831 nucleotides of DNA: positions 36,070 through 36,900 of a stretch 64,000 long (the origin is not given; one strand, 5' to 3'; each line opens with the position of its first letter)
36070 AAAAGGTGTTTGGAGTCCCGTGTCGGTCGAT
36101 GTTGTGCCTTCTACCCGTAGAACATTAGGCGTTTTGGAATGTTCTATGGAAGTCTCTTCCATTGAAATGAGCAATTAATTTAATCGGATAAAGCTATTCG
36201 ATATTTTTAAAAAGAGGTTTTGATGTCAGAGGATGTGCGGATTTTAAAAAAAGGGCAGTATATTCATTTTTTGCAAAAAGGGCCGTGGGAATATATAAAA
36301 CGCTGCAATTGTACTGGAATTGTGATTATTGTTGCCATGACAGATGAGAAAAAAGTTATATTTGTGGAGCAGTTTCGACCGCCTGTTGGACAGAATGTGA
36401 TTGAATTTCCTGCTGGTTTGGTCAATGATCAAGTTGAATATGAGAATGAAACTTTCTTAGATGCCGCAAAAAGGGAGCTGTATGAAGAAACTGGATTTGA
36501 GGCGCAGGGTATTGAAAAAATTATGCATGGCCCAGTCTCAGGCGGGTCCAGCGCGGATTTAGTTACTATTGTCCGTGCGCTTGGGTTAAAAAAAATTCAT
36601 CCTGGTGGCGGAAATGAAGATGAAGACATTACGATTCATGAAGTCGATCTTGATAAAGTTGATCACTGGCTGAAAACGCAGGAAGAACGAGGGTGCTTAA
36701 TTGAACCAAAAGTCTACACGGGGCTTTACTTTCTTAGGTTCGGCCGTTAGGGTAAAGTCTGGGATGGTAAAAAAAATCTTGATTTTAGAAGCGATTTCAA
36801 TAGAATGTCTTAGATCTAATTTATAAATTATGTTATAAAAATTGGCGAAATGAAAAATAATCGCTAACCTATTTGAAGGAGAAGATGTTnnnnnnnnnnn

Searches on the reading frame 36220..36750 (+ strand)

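Call 63: search_protein_families(library=pfam, proteins=[window:36220-36750:+], max_evalue=0.00001)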
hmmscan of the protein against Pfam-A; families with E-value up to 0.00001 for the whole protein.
window:36220-36750:+ (176 aa): 1 family
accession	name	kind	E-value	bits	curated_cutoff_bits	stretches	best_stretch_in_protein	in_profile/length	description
PF00293.34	NUDIX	-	4.4e-10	40.1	21.1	1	35-102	6-67/134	NUDIX domain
